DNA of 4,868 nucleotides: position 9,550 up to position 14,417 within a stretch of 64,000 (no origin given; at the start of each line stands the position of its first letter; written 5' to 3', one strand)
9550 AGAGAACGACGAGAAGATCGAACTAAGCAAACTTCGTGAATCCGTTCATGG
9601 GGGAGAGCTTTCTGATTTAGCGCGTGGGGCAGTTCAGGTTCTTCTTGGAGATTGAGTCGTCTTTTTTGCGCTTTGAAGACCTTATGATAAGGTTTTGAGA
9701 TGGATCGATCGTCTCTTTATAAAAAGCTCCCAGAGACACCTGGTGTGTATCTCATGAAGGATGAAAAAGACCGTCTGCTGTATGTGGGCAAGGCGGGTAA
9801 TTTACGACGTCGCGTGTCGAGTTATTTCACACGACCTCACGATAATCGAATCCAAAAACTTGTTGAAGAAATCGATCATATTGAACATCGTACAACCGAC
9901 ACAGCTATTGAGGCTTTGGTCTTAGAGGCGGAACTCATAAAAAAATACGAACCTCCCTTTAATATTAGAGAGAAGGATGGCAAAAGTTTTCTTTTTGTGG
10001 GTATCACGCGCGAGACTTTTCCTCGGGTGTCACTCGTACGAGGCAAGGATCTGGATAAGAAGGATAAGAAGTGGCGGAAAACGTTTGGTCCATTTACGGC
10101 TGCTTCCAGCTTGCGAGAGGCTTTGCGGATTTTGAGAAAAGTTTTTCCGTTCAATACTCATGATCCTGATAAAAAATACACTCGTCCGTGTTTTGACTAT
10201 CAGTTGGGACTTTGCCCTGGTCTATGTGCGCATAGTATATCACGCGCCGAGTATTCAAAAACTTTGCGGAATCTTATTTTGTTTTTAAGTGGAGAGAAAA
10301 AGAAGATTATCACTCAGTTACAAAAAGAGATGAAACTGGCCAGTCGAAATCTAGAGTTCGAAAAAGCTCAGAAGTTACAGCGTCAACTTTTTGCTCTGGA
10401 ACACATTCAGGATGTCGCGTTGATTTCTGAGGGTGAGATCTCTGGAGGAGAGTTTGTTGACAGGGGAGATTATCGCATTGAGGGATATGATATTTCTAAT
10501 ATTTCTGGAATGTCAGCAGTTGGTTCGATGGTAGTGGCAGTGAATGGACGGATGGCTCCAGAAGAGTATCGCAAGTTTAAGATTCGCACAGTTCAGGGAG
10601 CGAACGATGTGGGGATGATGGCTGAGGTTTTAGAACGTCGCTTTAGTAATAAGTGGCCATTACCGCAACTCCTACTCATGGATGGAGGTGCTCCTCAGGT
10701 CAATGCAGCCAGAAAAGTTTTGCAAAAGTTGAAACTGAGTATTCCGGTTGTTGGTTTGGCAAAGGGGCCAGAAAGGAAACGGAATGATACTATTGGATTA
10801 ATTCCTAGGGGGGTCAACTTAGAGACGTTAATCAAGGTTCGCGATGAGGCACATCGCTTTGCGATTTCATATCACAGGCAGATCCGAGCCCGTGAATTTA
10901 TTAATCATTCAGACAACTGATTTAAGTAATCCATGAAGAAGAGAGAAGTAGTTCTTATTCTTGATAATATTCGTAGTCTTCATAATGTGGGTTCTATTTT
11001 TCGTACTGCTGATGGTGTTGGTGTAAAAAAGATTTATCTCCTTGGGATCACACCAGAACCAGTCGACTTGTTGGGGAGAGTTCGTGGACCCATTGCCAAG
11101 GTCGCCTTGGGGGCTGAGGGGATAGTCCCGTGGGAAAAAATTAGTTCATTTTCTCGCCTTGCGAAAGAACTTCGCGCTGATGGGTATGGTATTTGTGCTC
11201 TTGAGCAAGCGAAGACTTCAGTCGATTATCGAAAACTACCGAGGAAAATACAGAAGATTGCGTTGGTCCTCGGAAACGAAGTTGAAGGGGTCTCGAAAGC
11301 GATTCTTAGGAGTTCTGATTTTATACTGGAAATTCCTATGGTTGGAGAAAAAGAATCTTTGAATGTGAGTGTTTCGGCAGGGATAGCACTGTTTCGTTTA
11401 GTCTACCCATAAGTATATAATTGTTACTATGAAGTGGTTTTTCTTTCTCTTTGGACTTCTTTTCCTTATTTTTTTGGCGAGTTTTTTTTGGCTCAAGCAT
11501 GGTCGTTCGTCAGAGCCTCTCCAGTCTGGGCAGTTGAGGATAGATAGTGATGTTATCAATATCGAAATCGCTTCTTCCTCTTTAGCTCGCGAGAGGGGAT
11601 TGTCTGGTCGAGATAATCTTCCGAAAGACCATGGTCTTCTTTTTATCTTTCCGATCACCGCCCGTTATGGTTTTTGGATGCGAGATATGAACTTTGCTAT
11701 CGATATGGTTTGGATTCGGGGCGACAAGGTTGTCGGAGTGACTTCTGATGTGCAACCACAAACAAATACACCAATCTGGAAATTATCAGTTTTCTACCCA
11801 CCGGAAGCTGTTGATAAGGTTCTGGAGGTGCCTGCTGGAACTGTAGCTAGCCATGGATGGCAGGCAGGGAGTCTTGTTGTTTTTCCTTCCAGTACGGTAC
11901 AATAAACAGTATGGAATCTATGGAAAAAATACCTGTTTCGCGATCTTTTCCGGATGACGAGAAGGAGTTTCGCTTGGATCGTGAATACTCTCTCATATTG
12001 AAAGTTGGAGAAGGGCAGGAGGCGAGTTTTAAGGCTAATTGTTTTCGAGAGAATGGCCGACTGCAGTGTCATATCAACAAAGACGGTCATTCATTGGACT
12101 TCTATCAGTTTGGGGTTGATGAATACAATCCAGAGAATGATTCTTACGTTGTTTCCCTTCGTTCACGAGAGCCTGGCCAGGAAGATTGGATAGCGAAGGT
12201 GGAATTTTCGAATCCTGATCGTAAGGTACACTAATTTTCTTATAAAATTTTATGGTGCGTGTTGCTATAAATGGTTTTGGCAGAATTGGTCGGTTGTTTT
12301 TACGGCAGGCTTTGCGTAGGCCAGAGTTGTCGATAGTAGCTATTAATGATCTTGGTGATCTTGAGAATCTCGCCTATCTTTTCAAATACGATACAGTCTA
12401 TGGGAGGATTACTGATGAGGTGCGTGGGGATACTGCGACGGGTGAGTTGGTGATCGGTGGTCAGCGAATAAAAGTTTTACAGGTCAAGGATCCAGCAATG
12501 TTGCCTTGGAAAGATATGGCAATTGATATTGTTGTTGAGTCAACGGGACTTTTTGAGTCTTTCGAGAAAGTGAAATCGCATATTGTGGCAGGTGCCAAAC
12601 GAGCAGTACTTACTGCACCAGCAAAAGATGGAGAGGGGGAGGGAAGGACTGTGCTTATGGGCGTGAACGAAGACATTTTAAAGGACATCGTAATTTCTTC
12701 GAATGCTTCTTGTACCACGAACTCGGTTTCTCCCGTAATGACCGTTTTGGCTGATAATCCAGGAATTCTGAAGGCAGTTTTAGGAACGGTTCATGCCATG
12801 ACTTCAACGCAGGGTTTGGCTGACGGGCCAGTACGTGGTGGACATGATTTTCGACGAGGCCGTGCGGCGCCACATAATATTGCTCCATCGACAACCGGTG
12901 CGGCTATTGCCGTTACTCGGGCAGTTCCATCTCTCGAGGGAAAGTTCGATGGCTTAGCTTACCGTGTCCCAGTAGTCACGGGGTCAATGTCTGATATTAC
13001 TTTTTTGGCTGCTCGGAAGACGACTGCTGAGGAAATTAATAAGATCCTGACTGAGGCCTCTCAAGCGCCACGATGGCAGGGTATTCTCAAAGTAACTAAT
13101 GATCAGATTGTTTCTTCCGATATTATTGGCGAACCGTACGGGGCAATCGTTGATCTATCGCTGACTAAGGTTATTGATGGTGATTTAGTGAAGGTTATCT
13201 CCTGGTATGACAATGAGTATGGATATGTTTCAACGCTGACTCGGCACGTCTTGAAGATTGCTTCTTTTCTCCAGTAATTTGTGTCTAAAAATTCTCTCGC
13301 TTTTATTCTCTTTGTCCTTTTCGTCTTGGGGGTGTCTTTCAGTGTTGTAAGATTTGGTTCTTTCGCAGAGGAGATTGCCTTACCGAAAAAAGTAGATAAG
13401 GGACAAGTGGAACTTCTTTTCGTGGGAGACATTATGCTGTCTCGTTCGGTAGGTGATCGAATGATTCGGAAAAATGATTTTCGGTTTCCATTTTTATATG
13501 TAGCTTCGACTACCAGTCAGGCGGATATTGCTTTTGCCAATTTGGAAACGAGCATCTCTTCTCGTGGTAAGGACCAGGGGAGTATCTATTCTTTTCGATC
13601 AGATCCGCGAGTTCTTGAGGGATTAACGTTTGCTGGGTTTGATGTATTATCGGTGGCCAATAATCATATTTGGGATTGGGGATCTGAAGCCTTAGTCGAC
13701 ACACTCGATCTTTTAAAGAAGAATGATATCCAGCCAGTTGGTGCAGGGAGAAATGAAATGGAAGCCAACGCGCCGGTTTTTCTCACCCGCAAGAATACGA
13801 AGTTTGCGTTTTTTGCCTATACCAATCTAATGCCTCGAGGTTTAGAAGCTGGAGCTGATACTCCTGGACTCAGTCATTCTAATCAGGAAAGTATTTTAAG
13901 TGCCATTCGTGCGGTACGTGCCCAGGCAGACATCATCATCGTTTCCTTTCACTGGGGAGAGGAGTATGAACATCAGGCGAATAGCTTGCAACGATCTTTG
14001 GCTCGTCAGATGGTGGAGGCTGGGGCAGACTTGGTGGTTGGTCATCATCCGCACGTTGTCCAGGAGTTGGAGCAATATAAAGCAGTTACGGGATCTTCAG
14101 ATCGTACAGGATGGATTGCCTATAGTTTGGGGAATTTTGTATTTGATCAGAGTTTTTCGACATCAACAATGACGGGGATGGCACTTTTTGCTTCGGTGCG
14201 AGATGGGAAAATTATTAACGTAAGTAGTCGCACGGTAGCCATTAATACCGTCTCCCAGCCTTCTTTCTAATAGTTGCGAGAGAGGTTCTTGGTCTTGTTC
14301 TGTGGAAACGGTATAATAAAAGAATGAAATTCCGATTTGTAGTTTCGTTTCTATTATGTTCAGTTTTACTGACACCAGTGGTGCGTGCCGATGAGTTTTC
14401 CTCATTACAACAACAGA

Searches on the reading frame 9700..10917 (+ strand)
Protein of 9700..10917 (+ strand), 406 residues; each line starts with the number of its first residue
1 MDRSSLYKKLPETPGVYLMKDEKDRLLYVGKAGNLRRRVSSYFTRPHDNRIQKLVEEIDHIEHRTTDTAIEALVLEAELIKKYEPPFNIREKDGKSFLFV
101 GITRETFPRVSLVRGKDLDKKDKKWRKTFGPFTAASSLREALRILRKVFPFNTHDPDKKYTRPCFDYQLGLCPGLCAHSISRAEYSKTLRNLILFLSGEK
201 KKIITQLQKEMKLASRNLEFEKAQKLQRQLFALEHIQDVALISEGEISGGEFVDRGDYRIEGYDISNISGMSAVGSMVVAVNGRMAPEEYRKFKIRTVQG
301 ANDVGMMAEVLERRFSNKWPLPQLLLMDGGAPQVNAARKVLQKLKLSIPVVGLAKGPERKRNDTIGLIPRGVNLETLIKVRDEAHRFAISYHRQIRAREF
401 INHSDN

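Call 74: search_protein_families(library=pfam, proteins=[window:9700-10917:+], max_evalue=0.00001)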
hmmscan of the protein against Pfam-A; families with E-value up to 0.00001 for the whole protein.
window:9700-10917:+ (406 aa): 3 families
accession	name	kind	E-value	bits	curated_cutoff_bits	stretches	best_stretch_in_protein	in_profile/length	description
PF08459.17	UvrC_RNaseH_dom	-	1.8e-42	145.3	22.3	1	258-389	11-159/159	UvrC RNAse H endonuclease domain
PF01541.30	GIY-YIG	-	1.8e-08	35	22.6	1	15-85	3-74/78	GIY-YIG catalytic domain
PF02151.25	UVR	-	1e-07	31.9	21.5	1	201-235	1-35/36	UvrB/uvrC motif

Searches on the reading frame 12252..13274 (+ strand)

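Call 74: search_protein_families(library=pfam, proteins=[window:12252-13274:+], max_evalue=0.00001)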
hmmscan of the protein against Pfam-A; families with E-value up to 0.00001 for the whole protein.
window:12252-13274:+ (341 aa): 2 families
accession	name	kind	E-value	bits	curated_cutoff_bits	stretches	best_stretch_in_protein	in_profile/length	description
PF02800.25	Gp_dh_C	-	5.8e-47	159.6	24.4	1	160-319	2-158/158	Glyceraldehyde 3-phosphate dehydrogenase, C-terminal domain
PF00044.30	Gp_dh_N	-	3.3e-36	124.1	31.7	1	2-103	1-100/101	Glyceraldehyde 3-phosphate dehydrogenase, NAD binding domain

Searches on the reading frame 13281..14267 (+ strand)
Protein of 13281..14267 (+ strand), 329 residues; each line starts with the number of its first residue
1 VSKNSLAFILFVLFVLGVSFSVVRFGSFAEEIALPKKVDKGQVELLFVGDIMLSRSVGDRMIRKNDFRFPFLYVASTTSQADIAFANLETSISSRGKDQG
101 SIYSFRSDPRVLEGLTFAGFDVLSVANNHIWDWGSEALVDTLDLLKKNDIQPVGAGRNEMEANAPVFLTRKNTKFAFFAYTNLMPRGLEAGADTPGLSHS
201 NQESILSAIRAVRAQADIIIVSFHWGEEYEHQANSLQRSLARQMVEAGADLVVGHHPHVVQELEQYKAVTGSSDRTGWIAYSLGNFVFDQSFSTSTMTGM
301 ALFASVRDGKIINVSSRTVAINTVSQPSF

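Call 74: search_protein_families(library=pfam, proteins=[window:13281-14267:+], max_evalue=0.00001)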
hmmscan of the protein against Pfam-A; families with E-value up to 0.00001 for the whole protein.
window:13281-14267:+ (329 aa): 1 family
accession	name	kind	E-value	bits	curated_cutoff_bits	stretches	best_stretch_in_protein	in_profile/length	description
PF09587.15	PGA_cap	-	7.7e-77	258.7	27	1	45-290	2-255/255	Bacterial capsule synthesis protein PGA_cap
